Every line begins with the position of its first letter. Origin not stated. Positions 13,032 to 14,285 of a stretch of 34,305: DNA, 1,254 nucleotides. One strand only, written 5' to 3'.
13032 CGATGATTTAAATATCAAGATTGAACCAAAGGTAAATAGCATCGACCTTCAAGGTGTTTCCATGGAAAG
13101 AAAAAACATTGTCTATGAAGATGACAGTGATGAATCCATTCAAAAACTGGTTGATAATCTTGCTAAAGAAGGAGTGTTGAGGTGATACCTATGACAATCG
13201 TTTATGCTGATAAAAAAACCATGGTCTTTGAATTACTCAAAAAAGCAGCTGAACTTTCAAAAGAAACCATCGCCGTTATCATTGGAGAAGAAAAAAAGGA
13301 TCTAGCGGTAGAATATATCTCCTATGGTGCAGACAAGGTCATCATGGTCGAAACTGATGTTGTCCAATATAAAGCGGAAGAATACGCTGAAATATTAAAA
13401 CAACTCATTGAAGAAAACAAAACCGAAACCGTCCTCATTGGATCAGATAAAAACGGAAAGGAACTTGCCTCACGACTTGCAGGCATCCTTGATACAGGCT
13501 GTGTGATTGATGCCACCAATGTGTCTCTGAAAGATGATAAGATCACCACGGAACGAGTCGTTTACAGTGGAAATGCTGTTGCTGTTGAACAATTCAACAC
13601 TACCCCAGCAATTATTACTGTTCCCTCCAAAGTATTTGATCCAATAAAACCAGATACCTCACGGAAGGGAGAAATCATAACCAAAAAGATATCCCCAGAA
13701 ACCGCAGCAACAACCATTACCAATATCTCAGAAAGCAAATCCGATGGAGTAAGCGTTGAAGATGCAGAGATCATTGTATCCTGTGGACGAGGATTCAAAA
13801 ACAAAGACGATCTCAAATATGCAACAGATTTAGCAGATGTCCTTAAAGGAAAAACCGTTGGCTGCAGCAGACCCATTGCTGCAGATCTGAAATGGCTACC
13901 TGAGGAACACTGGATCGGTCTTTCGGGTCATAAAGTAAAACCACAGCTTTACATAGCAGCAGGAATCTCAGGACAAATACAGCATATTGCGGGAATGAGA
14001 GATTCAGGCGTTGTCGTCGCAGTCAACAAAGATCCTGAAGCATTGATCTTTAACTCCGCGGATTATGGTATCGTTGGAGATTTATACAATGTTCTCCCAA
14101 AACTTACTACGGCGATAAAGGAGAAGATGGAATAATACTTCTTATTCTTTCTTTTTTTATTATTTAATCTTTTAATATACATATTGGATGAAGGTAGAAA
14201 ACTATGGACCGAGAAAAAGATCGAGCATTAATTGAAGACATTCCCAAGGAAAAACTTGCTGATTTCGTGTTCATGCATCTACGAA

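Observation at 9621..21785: ETF operon abutting a complete hdrCBA-mvhDGA locus inside a beta-oxidation island: candidate soluble acyl-CoA-to-H2 electron-confurcating module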

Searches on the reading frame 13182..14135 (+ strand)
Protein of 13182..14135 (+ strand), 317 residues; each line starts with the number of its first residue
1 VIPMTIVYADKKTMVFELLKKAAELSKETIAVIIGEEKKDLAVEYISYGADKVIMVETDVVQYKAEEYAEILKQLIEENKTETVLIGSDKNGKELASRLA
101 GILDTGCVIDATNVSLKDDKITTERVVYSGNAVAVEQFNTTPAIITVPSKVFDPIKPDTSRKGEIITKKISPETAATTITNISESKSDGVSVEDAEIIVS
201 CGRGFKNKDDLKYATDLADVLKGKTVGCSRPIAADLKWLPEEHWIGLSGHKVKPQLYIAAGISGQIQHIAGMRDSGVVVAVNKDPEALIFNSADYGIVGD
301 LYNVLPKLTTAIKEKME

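Call 3: search_protein_families(library=pfam, proteins=[window:13182-14135:+])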
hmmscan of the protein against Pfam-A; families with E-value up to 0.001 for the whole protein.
window:13182-14135:+ (317 aa): 2 families
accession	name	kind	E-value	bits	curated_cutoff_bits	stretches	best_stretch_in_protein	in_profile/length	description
PF01012.27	ETF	-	1.3e-34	120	26.7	1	15-170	17-178/181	Electron transfer flavoprotein domain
PF00766.25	ETF_alpha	-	2.2e-30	104.9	27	1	192-273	2-81/81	Electron transfer flavoprotein FAD-binding domain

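Call 10: find_homologous_proteins(query=window:13182-14135:+, max_evalue=1e-20)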
Query window:13182-14135:+ (317 aa): 5848 proteins with E <= 1e-20 among 8000 candidates; the best 120 are listed.
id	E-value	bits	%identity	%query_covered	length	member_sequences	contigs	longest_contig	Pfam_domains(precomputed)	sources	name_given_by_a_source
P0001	6.9e-197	671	100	99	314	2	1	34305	PF01012.28,PF00766.26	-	-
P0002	1.9e-176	604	89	99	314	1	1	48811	PF01012.28,PF00766.26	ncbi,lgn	-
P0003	1.1e-174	598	87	99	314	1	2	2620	PF01012.28,PF00766.26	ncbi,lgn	-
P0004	2.9e-172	590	86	99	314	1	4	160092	PF01012.28,PF00766.26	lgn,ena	-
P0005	1.2e-170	584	86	99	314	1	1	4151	PF01012.28,PF00766.26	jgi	-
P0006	8.6e-157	539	77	99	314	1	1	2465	PF01012.28,PF00766.26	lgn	-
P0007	2.3e-156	538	78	99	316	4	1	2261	PF01012.28,PF00766.26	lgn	-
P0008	1.7e-155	535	77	99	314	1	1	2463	PF01012.28,PF00766.26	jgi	-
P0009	3.6e-150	517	75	98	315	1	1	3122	PF01012.28,PF00766.26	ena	-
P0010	1.0e-149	516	74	99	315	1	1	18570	PF01012.28,PF00766.26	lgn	-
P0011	2.9e-149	514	74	98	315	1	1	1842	PF01012.28,PF00766.26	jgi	jgi:electron transfer flavoprotein alpha subunit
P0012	4.5e-149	514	75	99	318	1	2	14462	PF01012.28,PF00766.26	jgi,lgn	jgi:electron transfer flavoprotein alpha subunit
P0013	1.0e-148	512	75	99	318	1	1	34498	PF01012.28,PF00766.26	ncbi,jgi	jgi:electron transfer flavoprotein alpha subunit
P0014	1.1e-148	512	75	99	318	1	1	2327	PF01012.28,PF00766.26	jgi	-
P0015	1.3e-148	512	75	99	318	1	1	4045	PF01012.28,PF00766.26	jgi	-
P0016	2.2e-148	511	75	99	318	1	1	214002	PF01012.28,PF00766.26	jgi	-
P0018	3.0e-147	508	73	99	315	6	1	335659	PF01012.28,PF00766.26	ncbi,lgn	-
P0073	1.0e-137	476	69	99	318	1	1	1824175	PF01012.28,PF00766.26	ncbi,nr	ncbi:MAG: electron transfer flavoprotein subunit alpha/FixB family protein [Thermoplasmatales archae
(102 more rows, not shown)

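Call 12: find_related_loci(query=A1, collection=genome_contigs, flank=10000)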
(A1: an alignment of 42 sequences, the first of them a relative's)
Query A1 (314 aa) in genome_contigs; peptide patterns used: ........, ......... (x = any residue, [..] = any of these).
600 stretches matched a pattern (row limit reached: there are more); 597 encode a relative of the query (tblastn E <= 1e-3); the best 80 are kept; 80 distinct loci.
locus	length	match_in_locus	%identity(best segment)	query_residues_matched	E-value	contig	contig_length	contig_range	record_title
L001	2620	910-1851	87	1-314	0e+0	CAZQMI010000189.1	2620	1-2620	MAG TPA_asm: uncultured Thermoplasmatales archaeon isolate SRP332253_co2_224 genome assembly, contig: NODE_48274_length_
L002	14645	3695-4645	71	1-313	6e-150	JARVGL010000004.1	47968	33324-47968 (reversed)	MAG: Thermoplasmatota archaeon isolate M17C-73-05 NODE_4_length_47968_cov_3.592032, whole genome shotgun sequence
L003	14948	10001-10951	68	1-313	5e-150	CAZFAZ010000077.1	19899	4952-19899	MAG TPA_asm: uncultured Thermoplasmatales archaeon isolate SRP067234_co1_271 genome assembly, contig: k99_928600, whole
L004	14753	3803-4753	68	1-313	1e-149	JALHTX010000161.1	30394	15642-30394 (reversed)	MAG: Thermoplasmatota archaeon isolate PFL35 seq_1974509, whole genome shotgun sequence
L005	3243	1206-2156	68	1-313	2e-152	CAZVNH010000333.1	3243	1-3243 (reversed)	MAG TPA_asm: uncultured Thermoplasmatales archaeon isolate binchicken_co338_5 genome assembly, contig: NODE_9686_length_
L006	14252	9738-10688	68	1-313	3e-146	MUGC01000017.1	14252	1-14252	MAG: Thermoplasmata archaeon M9B1D M9B1D_scaffold_208, whole genome shotgun sequence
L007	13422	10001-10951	67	1-313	2e-144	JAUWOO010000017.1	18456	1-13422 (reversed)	MAG: Thermoplasmatota archaeon isolate CSMAG_2452 CSMAG_2452_k141_615323_length_18456_cov_11.4163, whole genome shotgun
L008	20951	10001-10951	67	1-313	1e-144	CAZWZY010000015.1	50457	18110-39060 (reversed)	MAG TPA_asm: uncultured Thermoplasmatales archaeon isolate SRP332253_co2_59 genome assembly, contig: NODE_568_length_504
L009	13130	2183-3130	62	1-313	9e-130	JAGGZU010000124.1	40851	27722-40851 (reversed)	MAG: Thermoplasmata archaeon isolate AUK212 PB_MBMC_166_c_000000000008, whole genome shotgun sequence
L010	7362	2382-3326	57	1-312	6e-122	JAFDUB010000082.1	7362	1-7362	MAG: Thermoplasmata archaeon isolate HAP27 k141_361402_length_7362_cov_8.9763, whole genome shotgun sequence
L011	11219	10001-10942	55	1-310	9e-113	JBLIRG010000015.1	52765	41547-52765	MAG: Thermoplasmatota archaeon isolate MG1_202111_bin_239 MG1_202111_bin_239_scaffold_15, whole genome shotgun sequence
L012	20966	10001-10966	57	1-312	4e-119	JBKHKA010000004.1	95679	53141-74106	MAG: Candidatus Aenigmatarchaeota archaeon isolate D5M12_30 NODE_39_length_95679_cov_23.296076, whole genome shotgun seq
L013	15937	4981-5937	46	1-312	5e-85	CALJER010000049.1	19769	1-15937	MAG: uncultured archaeon isolate S1_Bin_METABAT__384_1 genome assembly, contig: c_000003542736, whole genome shotgun seq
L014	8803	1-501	68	147-313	4e-76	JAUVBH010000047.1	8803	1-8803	MAG: Thermoplasmatota archaeon isolate CSMAG_240 CSMAG_240_k127_12835217_length_8803_cov_8.0035, whole genome shotgun se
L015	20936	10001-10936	41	4-311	2e-75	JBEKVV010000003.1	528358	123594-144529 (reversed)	MAG: Candidatus Bathyarchaeia archaeon isolate SPRUCE 612 SPRUCE_612_3, whole genome shotgun sequence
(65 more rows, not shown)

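Call 17: find_encoding_contigs(protein=P0002, flank=10000, max_places=3)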
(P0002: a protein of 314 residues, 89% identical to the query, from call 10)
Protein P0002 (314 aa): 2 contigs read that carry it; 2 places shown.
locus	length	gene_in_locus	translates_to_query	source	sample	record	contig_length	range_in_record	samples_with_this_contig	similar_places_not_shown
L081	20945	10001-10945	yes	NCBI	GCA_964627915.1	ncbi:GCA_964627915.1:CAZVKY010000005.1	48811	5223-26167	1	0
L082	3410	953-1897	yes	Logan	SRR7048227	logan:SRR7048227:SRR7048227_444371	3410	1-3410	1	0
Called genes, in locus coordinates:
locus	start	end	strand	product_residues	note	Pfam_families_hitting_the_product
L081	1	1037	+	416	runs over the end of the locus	PF00108:Thiolase_N, PF02803:Thiolase_C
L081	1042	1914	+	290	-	PF02737:3HCDH_N, PF00725:3HCDH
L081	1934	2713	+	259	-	PF00378:ECH_1, PF16113:ECH_2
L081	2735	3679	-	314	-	PF03308:MeaB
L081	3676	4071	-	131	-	PF02310:B12-binding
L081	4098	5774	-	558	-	PF01642:MM_CoA_mutase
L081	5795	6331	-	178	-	PF02572:CobA_CobO_BtuR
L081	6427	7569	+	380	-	PF02771:Acyl-CoA_dh_N, PF02770:Acyl-CoA_dh_M, PF00441:Acyl-CoA_dh_1, PF22924:ACOX_C_alpha1 (faint), PF08028:Acyl-CoA_dh_2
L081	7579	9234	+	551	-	PF00501:AMP-binding, PF13193:AMP-binding_C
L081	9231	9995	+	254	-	PF01012:ETF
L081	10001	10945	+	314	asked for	PF01012:ETF, PF00766:ETF_alpha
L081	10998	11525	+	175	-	PF19620:DUF6125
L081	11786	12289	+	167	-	PF13183:Fer4_8, PF13187:Fer4_9, PF13534:Fer4_17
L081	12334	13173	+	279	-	PF02754:CCG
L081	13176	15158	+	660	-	PF00890:FAD_binding_2 (weak), PF01266:DAO (weak), PF07992:Pyr_redox_2 (weak), PF12838:Fer4_7, PF13187:Fer4_9, PF13237:Fer4_10, PF14697:Fer4_21, PF00037:Fer4, +8 more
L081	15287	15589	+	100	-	PF02662:FlpD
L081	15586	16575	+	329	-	PF01058:Oxidored_q6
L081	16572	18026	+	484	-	PF27537:HoxH, PF00374:NiFeSe_Hases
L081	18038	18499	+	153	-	PF01750:HycI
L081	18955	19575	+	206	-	-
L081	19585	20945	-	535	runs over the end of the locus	PF03255:ACCA, PF01039:Carboxyl_trans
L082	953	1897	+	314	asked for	PF01012:ETF, PF00766:ETF_alpha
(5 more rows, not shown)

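Call 18: find_encoding_contigs(protein=P0004, flank=10000, max_places=3)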
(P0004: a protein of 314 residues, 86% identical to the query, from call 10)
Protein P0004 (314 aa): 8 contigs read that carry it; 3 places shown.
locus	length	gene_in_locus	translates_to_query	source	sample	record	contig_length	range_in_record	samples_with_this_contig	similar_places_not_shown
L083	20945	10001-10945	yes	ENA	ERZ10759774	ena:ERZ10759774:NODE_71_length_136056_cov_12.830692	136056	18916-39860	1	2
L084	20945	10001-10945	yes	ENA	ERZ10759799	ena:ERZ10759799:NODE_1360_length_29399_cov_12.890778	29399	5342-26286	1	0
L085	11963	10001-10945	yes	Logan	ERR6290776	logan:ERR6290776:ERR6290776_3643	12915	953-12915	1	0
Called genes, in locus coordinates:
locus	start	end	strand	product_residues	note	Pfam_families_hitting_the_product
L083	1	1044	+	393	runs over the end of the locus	PF00108:Thiolase_N, PF00109:ketoacyl-synt (faint), PF02803:Thiolase_C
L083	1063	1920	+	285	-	PF02737:3HCDH_N, PF00725:3HCDH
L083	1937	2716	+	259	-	PF00378:ECH_1, PF16113:ECH_2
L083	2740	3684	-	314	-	PF03308:MeaB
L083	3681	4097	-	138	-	PF02310:B12-binding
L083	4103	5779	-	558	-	PF01642:MM_CoA_mutase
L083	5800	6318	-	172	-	PF02572:CobA_CobO_BtuR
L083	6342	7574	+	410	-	PF02771:Acyl-CoA_dh_N, PF02770:Acyl-CoA_dh_M, PF00441:Acyl-CoA_dh_1, PF22924:ACOX_C_alpha1 (faint), PF08028:Acyl-CoA_dh_2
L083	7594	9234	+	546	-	PF00501:AMP-binding, PF13193:AMP-binding_C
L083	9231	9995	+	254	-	PF01012:ETF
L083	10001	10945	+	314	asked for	PF01012:ETF, PF00766:ETF_alpha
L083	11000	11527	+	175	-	PF19620:DUF6125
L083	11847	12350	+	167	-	PF13183:Fer4_8, PF13187:Fer4_9 (weak), PF13534:Fer4_17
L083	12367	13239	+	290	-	PF02754:CCG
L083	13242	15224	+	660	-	PF00890:FAD_binding_2 (weak), PF12831:FAD_oxidored, PF13450:NAD_binding_8 (weak), PF00037:Fer4 (weak), PF12838:Fer4_7, PF13187:Fer4_9, PF14697:Fer4_21, PF00037:Fer4, +7 more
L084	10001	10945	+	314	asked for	PF01012:ETF, PF00766:ETF_alpha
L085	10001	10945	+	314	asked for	PF01012:ETF, PF00766:ETF_alpha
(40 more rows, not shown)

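Call 19: find_encoding_contigs(protein=P0018, flank=10000, max_places=1)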
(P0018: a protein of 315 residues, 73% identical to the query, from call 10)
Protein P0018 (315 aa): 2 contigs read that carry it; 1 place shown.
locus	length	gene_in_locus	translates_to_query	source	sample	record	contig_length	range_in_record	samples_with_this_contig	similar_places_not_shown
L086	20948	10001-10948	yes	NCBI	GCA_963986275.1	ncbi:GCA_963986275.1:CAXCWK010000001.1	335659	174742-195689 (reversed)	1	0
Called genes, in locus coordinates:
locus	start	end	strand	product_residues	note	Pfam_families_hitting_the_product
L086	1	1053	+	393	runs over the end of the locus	PF00108:Thiolase_N, PF00109:ketoacyl-synt (faint), PF02803:Thiolase_C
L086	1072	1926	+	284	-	PF02737:3HCDH_N, PF00725:3HCDH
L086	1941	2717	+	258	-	PF00378:ECH_1, PF16113:ECH_2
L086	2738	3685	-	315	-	PF03308:MeaB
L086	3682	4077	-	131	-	PF02310:B12-binding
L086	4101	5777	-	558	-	PF01642:MM_CoA_mutase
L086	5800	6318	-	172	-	PF02572:CobA_CobO_BtuR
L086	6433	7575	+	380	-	PF02771:Acyl-CoA_dh_N, PF02770:Acyl-CoA_dh_M, PF00441:Acyl-CoA_dh_1, PF22924:ACOX_C_alpha1 (faint), PF08028:Acyl-CoA_dh_2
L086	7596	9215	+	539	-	PF00501:AMP-binding, PF13193:AMP-binding_C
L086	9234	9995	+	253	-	PF01012:ETF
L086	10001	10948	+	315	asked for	PF01012:ETF, PF00766:ETF_alpha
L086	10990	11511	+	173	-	PF19620:DUF6125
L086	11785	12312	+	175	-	PF13183:Fer4_8, PF12838:Fer4_7 (faint), PF13187:Fer4_9, PF13534:Fer4_17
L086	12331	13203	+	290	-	PF02754:CCG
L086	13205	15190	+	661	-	PF00890:FAD_binding_2 (weak), PF07992:Pyr_redox_2 (weak), PF12831:FAD_oxidored, PF13450:NAD_binding_8 (weak), PF00037:Fer4 (weak), PF12838:Fer4_7, PF13187:Fer4_9, PF00037:Fer4, +8 more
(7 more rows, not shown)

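Call 20: find_encoding_contigs(protein=P0016, flank=10000, max_places=1)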
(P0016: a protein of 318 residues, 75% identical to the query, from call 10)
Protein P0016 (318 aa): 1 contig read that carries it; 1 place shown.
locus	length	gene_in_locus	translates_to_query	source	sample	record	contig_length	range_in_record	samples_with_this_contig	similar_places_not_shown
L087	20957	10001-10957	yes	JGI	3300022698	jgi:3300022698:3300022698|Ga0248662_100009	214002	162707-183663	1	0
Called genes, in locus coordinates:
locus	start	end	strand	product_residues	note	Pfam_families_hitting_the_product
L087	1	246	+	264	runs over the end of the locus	PF05708:Peptidase_C92 (weak)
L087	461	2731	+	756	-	PF07495:Y_Y_Y (faint), PF18981:InlK_D3 (faint), PF00801:PKD (weak), PF18911:PKD_4 (weak)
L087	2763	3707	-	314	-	PF03308:MeaB, PF02492:cobW (faint)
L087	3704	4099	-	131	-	PF02310:B12-binding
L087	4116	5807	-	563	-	PF01642:MM_CoA_mutase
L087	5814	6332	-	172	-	PF02572:CobA_CobO_BtuR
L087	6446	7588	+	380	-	PF02771:Acyl-CoA_dh_N, PF22924:ACOX_C_alpha1 (faint), PF02770:Acyl-CoA_dh_M, PF00441:Acyl-CoA_dh_1, PF08028:Acyl-CoA_dh_2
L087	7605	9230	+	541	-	PF00501:AMP-binding, PF13193:AMP-binding_C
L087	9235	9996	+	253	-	PF01012:ETF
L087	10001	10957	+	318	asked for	PF01012:ETF, PF00766:ETF_alpha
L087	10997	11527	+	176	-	PF19620:DUF6125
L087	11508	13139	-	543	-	PF13570:Beta-prop_ACSF4, PF13360:PQQ_2, PF25292:Beta-prop_CGLA (faint), PF01011:PQQ (faint), PF07774:EMC1_C (faint), PF23414:Beta-prop_EML_2 (faint), PF13570:Beta-prop_ACSF4, PF13360:PQQ_2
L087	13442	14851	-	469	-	PF00072:Response_reg, PF00989:PAS, PF13426:PAS_9, PF05763:DUF835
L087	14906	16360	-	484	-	PF16927:HisKA_7TM, PF07536:HWE_HK (weak), PF07568:HisKA_2, PF13581:HATPase_c_2, PF02518:HATPase_c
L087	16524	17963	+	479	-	PF11794:HpaB_N, PF03241:HpaB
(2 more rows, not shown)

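Call 21: find_encoding_contigs(protein=P0073, flank=10000, max_places=1)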
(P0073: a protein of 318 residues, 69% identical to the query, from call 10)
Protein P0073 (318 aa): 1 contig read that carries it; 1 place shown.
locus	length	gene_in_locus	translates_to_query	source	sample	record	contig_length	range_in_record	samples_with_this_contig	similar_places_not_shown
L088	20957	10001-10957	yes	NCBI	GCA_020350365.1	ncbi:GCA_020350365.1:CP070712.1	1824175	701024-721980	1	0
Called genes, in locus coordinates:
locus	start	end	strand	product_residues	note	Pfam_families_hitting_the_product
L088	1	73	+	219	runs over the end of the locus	PF01557:FAA_hydrolase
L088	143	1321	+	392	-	PF00108:Thiolase_N, PF00109:ketoacyl-synt (weak), PF02803:Thiolase_C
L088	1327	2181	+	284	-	PF02737:3HCDH_N, PF03446:NAD_binding_2 (faint), PF00725:3HCDH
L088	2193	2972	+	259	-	PF00378:ECH_1, PF16113:ECH_2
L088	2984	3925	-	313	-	PF03308:MeaB, PF02492:cobW (faint)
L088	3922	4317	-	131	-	PF02310:B12-binding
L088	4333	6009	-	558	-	PF01642:MM_CoA_mutase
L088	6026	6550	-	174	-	PF02572:CobA_CobO_BtuR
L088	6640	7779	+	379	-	PF02771:Acyl-CoA_dh_N, PF02770:Acyl-CoA_dh_M, PF00441:Acyl-CoA_dh_1, PF08028:Acyl-CoA_dh_2, PF22924:ACOX_C_alpha1 (faint)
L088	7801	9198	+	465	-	PF00501:AMP-binding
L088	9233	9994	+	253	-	PF01012:ETF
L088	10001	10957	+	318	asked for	PF01012:ETF, PF00766:ETF_alpha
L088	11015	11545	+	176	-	PF19620:DUF6125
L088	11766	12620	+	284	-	-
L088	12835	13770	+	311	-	-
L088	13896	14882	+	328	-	-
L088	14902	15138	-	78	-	-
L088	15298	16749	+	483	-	PF11794:HpaB_N, PF03241:HpaB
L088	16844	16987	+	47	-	-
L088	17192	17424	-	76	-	PF07381:EarA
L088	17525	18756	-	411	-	PF07705:CARDB (weak)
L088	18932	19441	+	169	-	PF00132:Hexapep (weak), PF25084:LbH_EIF2B, PF25087:GMPPB_C (weak), PF00132:Hexapep, PF14602:Hexapep_2 (weak)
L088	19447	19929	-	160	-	PF00694:Aconitase_C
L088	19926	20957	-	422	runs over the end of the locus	PF00330:Aconitase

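Call 23: search_solved_structures(query=window:13182-14135:+, max_evalue=0.00001, show_alignments=2)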
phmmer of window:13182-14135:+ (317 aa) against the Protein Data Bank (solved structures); distinct sequences matched with E-value up to 0.00001: 15.
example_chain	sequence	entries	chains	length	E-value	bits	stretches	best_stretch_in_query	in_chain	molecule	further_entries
6fah_A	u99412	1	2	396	9.2e-52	179.4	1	14-309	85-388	Caffeyl-CoA reductase-Etf complex subunit CarE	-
7qh2_A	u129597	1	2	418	5.5e-48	167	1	14-313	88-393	Lactate dehydrogenase (NAD(+),ferredoxin) subunit LctC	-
5ol2_A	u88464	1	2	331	1e-47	166.1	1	12-312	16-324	Electron transfer flavoprotein large subunit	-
4kpu_A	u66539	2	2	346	8.3e-47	163.1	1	15-314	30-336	Electron transfer flavoprotein alpha subunit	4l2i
7koe_B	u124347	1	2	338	4.3e-46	160.8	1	17-315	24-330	Electron transfer flavoprotein, alpha subunit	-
1efv_A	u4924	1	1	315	1.4e-39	139.4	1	21-315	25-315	ELECTRON TRANSFER FLAVOPROTEIN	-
1t9g_R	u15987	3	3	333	1.5e-39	139.3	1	21-315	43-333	Electron transfer flavoprotein alpha-subunit, mitochondrial | Electron transfer flavoprotein alpha-subunit, mitochondrial precursor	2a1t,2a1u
1efp_A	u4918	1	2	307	3.6e-36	128.2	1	49-310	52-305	PROTEIN (ELECTRON TRANSFER FLAVOPROTEIN)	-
5ow0_A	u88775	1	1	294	3.9e-34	121.5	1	71-314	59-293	Electron transfer flavoprotein, alpha subunit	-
1o94_D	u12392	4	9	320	3.3e-30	108.6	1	19-308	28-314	ELECTRON TRANSFER FLAVOPROTEIN ALPHA-SUBUNIT | ELECTRON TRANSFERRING FLAVOPROTEIN ALPHA-SUBUNIT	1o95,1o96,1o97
3clu_D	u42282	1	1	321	1e-29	107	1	19-308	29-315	Electron transfer flavoprotein subunit alpha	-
3clt_D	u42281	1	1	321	2e-29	106.1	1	19-308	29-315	Electron transfer flavoprotein subunit alpha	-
3clr_D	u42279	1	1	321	2.6e-29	105.7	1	19-308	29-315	Electron transfer flavoprotein subunit alpha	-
3cls_D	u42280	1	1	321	4.3e-29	105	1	19-308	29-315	Electron transfer flavoprotein subunit alpha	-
3ih5_A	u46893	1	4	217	2.5e-07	33.5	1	22-137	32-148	Electron transfer flavoprotein alpha-subunit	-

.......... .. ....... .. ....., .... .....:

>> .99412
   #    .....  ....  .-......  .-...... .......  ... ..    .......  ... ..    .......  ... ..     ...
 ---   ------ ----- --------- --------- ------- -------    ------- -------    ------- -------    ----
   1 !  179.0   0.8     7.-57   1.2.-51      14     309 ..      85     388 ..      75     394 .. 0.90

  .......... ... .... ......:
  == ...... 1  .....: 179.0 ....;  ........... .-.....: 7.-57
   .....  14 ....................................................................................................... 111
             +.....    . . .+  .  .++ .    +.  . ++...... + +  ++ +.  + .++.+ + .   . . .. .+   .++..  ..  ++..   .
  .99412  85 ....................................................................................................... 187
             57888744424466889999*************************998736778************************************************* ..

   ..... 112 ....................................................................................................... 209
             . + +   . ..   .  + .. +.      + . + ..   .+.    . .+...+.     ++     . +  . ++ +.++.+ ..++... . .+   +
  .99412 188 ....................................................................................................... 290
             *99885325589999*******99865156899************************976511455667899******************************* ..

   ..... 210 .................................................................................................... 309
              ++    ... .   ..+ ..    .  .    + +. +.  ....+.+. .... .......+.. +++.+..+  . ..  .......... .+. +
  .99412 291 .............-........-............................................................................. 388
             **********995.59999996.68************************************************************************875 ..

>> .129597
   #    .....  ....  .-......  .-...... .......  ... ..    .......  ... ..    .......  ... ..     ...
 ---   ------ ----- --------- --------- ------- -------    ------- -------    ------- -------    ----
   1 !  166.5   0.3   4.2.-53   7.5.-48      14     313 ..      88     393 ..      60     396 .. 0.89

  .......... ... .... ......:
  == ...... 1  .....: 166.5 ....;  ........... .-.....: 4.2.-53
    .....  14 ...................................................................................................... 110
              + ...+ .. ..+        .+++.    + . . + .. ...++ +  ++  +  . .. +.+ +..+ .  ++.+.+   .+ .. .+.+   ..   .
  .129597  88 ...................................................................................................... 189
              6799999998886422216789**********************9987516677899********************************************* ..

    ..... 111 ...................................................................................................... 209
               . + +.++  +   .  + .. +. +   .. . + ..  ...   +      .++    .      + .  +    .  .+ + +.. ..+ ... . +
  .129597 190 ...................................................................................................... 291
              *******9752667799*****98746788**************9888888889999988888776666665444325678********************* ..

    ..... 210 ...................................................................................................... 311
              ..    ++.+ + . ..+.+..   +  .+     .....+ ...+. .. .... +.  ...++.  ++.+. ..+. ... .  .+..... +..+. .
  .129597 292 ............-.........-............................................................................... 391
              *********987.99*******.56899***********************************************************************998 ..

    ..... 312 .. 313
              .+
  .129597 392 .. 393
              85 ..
